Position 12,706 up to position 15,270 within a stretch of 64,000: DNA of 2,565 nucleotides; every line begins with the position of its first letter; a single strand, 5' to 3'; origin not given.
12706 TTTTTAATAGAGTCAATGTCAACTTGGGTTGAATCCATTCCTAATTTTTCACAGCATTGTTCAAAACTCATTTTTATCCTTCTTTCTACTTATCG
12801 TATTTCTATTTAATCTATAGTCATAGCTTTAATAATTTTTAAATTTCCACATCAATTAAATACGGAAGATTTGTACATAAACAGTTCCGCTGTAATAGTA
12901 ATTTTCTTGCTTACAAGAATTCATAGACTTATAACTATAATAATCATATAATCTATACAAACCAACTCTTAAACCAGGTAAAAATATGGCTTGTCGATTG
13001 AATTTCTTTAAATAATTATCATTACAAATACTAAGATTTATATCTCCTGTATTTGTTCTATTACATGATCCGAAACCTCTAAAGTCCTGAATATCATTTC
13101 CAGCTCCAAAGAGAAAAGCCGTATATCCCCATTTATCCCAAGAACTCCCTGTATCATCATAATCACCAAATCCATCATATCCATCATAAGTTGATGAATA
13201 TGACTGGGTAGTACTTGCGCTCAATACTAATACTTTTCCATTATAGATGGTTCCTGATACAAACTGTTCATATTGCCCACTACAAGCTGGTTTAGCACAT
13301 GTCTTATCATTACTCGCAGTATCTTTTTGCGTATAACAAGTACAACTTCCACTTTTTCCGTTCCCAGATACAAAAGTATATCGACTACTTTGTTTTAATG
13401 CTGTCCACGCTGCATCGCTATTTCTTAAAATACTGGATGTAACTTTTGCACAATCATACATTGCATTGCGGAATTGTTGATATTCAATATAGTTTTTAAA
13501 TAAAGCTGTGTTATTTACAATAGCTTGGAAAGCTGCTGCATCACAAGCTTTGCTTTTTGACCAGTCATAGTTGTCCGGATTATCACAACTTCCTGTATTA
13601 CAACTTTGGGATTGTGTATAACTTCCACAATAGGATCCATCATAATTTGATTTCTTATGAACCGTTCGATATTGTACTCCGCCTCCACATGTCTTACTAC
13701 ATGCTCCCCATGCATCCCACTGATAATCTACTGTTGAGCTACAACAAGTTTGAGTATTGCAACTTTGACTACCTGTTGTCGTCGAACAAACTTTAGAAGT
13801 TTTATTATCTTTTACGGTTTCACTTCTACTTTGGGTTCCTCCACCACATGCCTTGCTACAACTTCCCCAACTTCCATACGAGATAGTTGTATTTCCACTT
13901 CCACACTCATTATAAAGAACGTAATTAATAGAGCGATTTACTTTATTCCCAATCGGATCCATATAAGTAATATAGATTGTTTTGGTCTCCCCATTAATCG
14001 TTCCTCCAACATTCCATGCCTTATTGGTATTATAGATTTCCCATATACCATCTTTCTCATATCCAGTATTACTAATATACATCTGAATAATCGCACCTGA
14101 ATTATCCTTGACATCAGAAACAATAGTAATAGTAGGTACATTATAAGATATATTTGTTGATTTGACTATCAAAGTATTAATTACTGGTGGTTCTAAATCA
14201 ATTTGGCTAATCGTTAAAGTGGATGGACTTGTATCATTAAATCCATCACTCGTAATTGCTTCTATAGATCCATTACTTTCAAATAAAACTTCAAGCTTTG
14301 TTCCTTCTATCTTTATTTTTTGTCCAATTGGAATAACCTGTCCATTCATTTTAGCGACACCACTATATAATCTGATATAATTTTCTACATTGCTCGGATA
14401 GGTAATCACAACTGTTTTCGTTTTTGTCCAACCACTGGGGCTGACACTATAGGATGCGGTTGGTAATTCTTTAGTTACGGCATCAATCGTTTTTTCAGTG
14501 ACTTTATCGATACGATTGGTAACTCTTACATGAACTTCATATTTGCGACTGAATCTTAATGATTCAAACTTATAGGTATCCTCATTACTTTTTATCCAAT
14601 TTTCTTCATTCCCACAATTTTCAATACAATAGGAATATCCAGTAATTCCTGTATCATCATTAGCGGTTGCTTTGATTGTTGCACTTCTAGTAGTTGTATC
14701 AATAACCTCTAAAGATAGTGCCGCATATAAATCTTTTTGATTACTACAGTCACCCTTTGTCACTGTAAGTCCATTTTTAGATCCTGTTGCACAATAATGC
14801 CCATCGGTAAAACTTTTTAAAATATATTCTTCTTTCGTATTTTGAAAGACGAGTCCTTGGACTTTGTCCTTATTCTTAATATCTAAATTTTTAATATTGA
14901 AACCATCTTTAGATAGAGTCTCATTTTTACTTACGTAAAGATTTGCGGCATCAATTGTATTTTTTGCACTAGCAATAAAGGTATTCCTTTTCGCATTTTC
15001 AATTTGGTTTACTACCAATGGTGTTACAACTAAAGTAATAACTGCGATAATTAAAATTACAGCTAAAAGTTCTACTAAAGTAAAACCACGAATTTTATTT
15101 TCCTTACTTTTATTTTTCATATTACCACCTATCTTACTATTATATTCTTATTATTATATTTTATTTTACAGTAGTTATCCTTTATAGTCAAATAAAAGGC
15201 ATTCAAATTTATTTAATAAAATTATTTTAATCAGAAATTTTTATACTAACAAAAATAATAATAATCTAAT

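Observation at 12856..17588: Giant type IV pilin-like proteins carrying two thrombospondin type-1 repeats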

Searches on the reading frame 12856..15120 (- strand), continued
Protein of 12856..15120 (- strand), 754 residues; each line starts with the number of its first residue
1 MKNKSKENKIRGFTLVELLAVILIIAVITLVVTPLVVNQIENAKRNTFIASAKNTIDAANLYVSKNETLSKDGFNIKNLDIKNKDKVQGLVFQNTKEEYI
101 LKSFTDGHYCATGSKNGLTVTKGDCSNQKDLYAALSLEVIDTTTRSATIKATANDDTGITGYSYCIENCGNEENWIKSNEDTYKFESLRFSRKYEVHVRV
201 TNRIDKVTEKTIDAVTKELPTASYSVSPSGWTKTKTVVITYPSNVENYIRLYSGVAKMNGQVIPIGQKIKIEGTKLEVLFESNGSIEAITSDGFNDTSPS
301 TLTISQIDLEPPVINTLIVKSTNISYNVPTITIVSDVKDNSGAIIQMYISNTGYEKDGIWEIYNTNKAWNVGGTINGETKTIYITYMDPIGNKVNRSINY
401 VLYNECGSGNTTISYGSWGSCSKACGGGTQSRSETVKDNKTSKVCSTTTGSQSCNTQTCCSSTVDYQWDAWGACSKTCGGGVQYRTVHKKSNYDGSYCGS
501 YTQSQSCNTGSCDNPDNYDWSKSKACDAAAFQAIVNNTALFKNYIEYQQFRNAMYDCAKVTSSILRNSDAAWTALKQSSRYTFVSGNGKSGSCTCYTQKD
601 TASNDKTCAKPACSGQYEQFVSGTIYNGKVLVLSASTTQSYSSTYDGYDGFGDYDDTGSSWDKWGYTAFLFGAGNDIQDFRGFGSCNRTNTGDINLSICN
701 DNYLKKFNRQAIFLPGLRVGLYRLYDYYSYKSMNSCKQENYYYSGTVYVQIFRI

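Call 86: find_encoding_contigs(protein=P0118, flank=10000, max_places=1)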
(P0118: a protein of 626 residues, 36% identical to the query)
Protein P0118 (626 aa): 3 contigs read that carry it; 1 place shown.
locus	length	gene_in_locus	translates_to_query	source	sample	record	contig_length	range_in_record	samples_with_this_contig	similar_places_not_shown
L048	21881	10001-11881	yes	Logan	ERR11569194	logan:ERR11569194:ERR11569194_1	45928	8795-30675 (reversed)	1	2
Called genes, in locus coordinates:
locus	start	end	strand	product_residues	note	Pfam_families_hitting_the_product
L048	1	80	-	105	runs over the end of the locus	PF14181:YqfQ (weak)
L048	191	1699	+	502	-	PF28597:T2SSF_N (weak), PF00482:T2SSF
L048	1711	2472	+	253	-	PF06750:A24_N_bact, PF01478:Peptidase_A24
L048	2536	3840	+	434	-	PF25888:WHD_DnaB, PF07261:DnaB_2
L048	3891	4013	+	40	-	-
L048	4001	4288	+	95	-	-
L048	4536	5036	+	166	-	PF01966:HD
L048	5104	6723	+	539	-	PF01368:DHH, PF00571:CBS (faint), PF07085:DRTGG, PF02833:DHHA2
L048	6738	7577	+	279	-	PF04018:VCA0040-like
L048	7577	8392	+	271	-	PF02673:BacA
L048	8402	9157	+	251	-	PF02535:Zip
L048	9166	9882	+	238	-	PF06541:ABC_trans_CmpB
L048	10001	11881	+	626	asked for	PF07963:N_methyl (weak)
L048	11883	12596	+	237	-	-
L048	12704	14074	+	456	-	PF02878:PGM_PMM_I, PF02879:PGM_PMM_II, PF02880:PGM_PMM_III, PF00408:PGM_PMM_IV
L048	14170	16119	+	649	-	-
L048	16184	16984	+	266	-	-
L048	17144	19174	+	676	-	PF00270:DEAD (faint), PF00580:UvrD-helicase, PF02562:PhoH (faint), PF13245:AAA_19 (faint), PF01443:Viral_helicase1 (faint), PF13361:UvrD_C (weak), PF13538:UvrD_C_2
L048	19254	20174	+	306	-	-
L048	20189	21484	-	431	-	PF00512:HisKA, PF02518:HATPase_c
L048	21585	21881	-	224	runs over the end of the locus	PF00072:Response_reg, PF00486:Trans_reg_C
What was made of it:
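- On Type IV pilin (class III signal peptide; PF07963 / TIGR02532 / IPR012902): T2SSF and Peptidase_A24 are present on the contig that carries the distant family member P0118 (call 86).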

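Call 89: find_homologous_proteins(query=L048:191-1699:+, max_evalue=1e-10)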
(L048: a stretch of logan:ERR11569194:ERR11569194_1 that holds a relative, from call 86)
Query L048:191-1699:+ (502 aa): 6864 proteins with E <= 1e-10 among 8000 candidates; the best 120 are listed.
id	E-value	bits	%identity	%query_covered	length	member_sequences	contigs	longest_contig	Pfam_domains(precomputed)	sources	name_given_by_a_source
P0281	0.0e+0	1076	100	100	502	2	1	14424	PF00482.29,PF28597.1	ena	-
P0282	0.0e+0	1076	100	100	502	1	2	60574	PF00482.29,PF28597.1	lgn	-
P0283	0.0e+0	1075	100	100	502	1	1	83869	PF00482.29,PF28597.1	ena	-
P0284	0.0e+0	1075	100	100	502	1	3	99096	PF00482.29,PF28597.1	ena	-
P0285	0.0e+0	1074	99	100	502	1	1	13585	PF00482.29,PF28597.1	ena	-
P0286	0.0e+0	1074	100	100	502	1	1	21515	PF00482.29,PF28597.1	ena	-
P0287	0.0e+0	1074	100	100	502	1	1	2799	PF00482.29,PF28597.1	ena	-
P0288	0.0e+0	1073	99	100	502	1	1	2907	PF00482.29,PF28597.1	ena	-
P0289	0.0e+0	1073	100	100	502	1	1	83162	PF00482.29,PF28597.1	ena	-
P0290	0.0e+0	1073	99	100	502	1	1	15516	PF00482.29,PF28597.1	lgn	-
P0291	0.0e+0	1073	99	100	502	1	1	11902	PF00482.29,PF28597.1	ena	-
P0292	0.0e+0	1072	99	100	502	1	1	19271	PF00482.29,PF28597.1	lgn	-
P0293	0.0e+0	1071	99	100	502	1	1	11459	PF00482.29,PF28597.1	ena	-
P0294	0.0e+0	1070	99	100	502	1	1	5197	PF00482.29,PF28597.1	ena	-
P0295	0.0e+0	1070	99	100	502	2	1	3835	PF00482.29,PF28597.1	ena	-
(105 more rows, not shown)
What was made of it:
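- Tried and rejected: PilC (T2SSF) homologue search to locate the window genome's own machinery (call 89).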

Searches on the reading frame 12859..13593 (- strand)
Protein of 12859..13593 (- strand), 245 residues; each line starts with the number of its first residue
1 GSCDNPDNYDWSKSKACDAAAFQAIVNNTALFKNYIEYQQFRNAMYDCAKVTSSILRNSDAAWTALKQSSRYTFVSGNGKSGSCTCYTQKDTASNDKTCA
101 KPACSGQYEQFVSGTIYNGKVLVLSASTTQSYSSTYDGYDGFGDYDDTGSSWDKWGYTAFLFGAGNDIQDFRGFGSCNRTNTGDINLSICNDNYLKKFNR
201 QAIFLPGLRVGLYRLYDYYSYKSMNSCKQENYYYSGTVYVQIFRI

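Call 22: search_protein_representatives(protein=window:12859-13593:-)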
Query: 245 residues. Proteins with E-value up to 0.001 (for the whole library): 18; up to 1e-10: 14; up to 1e-30: 8. The best 18 are listed.
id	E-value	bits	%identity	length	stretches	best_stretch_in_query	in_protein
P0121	4.8e-89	314.7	61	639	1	3-245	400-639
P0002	8.9e-86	304.0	61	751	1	1-244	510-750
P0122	8.7e-58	212.3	48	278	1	5-245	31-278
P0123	2.5e-43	165.0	46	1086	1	7-245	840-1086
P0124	1.3e-40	156.0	44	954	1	4-244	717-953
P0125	3.7e-40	154.6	38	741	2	5-244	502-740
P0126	3.6e-38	148.1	43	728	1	5-245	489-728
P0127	9.0e-38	146.8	41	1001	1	7-245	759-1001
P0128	2.3e-22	96.3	46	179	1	1-129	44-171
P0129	7.3e-21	91.4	38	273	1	4-245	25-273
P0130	5.1e-20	88.6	43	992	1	4-129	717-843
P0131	5.7e-18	81.9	42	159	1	97-245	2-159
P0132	4.9e-16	75.6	39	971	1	4-137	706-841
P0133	2.6e-14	70.0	41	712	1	3-157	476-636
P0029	2.0e-10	57.2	35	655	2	2-135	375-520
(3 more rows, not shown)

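Call 48: predict_structure(alignment_id=A3)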
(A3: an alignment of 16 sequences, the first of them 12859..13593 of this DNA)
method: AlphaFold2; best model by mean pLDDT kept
length: 245 residues; sequences in the alignment: 16
mean_pLDDT: 92.8   pTM: 0.88
mean pLDDT of the five models: 92.8, 91.8, 91.8, 91.0, 89.0
residues with pLDDT >= 90: 195; 70-90: 42; 50-70: 7; < 50: 1
segments of 3 or more residues with pLDDT < 50: none
pLDDT, mean of each block of 10 residues (from residue 1): 85 98 97 97 98 96 96 97 93 92 93 97 96 70 88 93 96 90 88 83 97 95 92 96 98
secondary structure, 60 per line:
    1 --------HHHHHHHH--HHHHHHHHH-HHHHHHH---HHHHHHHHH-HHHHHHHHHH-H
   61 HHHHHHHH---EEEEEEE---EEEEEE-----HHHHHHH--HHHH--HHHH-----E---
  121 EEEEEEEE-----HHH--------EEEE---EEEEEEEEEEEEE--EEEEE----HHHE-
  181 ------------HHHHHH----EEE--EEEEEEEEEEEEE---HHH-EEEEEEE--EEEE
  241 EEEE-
elements in order: H9-16 H19-27 H29-35 H39-47 H49-58 H60-68 E72-78 E82-87 H93-99 H102-105 H108-111 E121-128 E145-148 E152-164 E167-171 H193-198 E203-205 E208-220 E228-234 E237-244
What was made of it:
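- Tried and rejected: A dedicated 16-sequence tip alignment fixed this (call 48).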

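Call 51: fold_search(model_id=the predicted structure, library=pdb)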
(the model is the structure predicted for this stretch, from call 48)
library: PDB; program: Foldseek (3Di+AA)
matches with E <= 10: 618; with E <= 0.001: 1
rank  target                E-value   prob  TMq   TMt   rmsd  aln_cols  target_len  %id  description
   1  7qlr_C                9.0e-04  0.91  0.23  0.12  12.5       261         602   11  Receptor-binding protein of Clostridium difficile phage CDHS-1 (released 2022-12-28)
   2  7qlr_A                1.5e-03  0.87  0.23  0.12  12.5       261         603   11  Receptor-binding protein of Clostridium difficile phage CDHS-1 (released 2022-12-28)
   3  2d26_A                7.1e-03  0.07  0.11  0.09  21.6       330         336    9  Active site distortion is sufficient for proteinase inhibit second crystal structure of covalent serpin-proteinase com (released 2005-11-29)
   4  8xyc_A                1.5e-02  0.05  0.10  0.05  23.0       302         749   10  Ternary structure of dVemCas12e-sgRNA-dsDNA (released 2024-10-23)
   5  3jcu_O                2.7e-02  0.08  0.12  0.12  22.6       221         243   10  Cryo-EM structure of spinach PSII-LHCII supercomplex at 3.2 Angstrom resolution (released 2016-05-25)
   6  5xnl_O                2.7e-02  0.08  0.12  0.12  22.3       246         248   10  Structure of stacked C2S2M2-type PSII-LHCII supercomplex from Pisum sativum (released 2017-09-20)
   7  8iwh_O                4.1e-02  0.05  0.10  0.10  21.6       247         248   10  Structure and characteristics of a photosystem II supercomplex containing monomeric LHCX and dimeric FCPII antennae fr (released 2023-10-25)
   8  3wu2_o                4.7e-02  0.04  0.09  0.09  22.7       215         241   11  Crystal structure analysis of Photosystem II complex (released 2014-09-03)
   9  9i4t_O                5.6e-02  0.02  0.09  0.09  19.7       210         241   10  Photosystem II from Arabidopsis thaliana (released 2026-03-25)
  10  4gwp_F                5.9e-02  0.04  0.11  0.12  17.1       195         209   10  Structure of the Mediator Head Module from S. cerevisiae (released 2012-10-31)
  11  5v2c_O                7.5e-02  0.03  0.08  0.08  20.2       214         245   10  RE-REFINEMENT OF CRYSTAL STRUCTURE OF PHOTOSYSTEM II COMPLEX (released 2017-08-30)
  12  2erv_B                7.9e-02  0.04  0.11  0.14  18.7       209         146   10  Crystal structure of the outer membrane enzyme PagL (released 2006-04-11)
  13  5mx2_o                7.9e-02  0.02  0.07  0.07  21.6       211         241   10  Photosystem II depleted of the Mn4CaO5 cluster at 2.55 A resolution (released 2017-08-02)
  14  2axt_O                7.9e-02  0.02  0.08  0.08  23.4       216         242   10  Crystal Structure of Photosystem II from Thermosynechococcus elongatus (released 2005-12-27)
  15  9hd7_O                9.4e-02  0.04  0.11  0.11  22.3       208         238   10  Cryo-EM structure of photosystem II C2S2M2L2 supercomplex from the green alga Chlorella ohadii (released 2025-11-12)
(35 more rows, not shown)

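Call 53: search_protein_families(library=phrogs, proteins=[window:12859-13593:-], max_evalue=0.1)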
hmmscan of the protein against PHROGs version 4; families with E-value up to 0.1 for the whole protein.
window:12859-13593:- (245 aa): 1 family
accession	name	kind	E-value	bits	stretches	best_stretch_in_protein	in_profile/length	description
phrog_29645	-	unknown function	0.021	14.9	1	108-142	15-48/384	-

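Call 54: fold_search(model_id=the predicted structure, library=viral)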
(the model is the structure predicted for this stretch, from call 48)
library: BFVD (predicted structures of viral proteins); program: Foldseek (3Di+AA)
matches with E <= 10: 697; with E <= 0.001: 1
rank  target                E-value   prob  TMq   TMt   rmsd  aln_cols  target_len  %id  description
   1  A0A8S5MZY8            2.5e-05  1.00  0.43  0.39  10.3       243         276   13  Tail fiber protein [Myoviridae sp. ctGRa7]
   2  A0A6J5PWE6            3.3e-03  0.30  0.21  0.21  14.3       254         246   12  Uncharacterized protein [uncultured Caudovirales phage]
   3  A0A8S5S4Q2            1.1e-02  0.84  0.28  0.20  10.3       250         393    9  Tail fiber protein [Podoviridae sp. ctYKD14]
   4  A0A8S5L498            1.1e-02  0.09  0.12  0.08  28.0       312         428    6  Maturation protein [ssRNA phage SRR5467139_1]
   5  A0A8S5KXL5            1.5e-02  0.08  0.12  0.08  21.6       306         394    8  Maturation protein [ssRNA phage ESE007]
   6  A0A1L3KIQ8            1.5e-02  0.06  0.10  0.07  20.7       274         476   11  Uncharacterized protein [Wenling levi-like virus 3]
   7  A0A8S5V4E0            1.6e-02  0.11  0.16  0.06  18.7       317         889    8  BppU domain protein [Myoviridae sp. ct8iP21]
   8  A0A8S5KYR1            1.9e-02  0.04  0.09  0.06  28.1       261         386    9  Maturation protein [ssRNA phage Gephyllon.1_14]
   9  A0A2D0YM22            2.0e-02  0.15  0.16  0.22  18.1       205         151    6  Uncharacterized protein [Vibrio phage JSF10]
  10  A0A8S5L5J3            2.3e-02  0.11  0.17  0.11  37.0       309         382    9  Maturation protein [ssRNA phage SRR7976325_21]
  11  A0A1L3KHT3            2.4e-02  0.06  0.12  0.09  27.3       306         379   12  Maturation protein [Beihai levi-like virus 16]
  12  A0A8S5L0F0            2.6e-02  0.09  0.15  0.10  17.5       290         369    9  Maturation protein [ssRNA phage SRR7976300_8]
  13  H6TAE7                2.7e-02  0.11  0.12  0.16  19.3       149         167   13  TNF-receptor-like protein CrmB [Cotia virus]
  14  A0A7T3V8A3            3.0e-02  0.30  0.21  0.30  10.3       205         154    6  Uncharacterized protein [Large yellow croaker iridovirus]
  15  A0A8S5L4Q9            3.2e-02  0.05  0.11  0.07  26.2       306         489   10  Maturation protein [ssRNA phage SRR5466725_16]
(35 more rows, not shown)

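Call 58: search_dna_similar(query=window:12859-13593:-, collection=phages, mode=protein, max_evalue=0.01, max_rows=15)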
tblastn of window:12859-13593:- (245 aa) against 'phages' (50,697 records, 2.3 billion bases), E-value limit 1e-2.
No match.
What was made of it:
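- The tail-fibre similarity is below the usual TM 0.5 line and has no sequence support (calls 53, 58).
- Tried and rejected: There was no tblastn hit (call 58).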
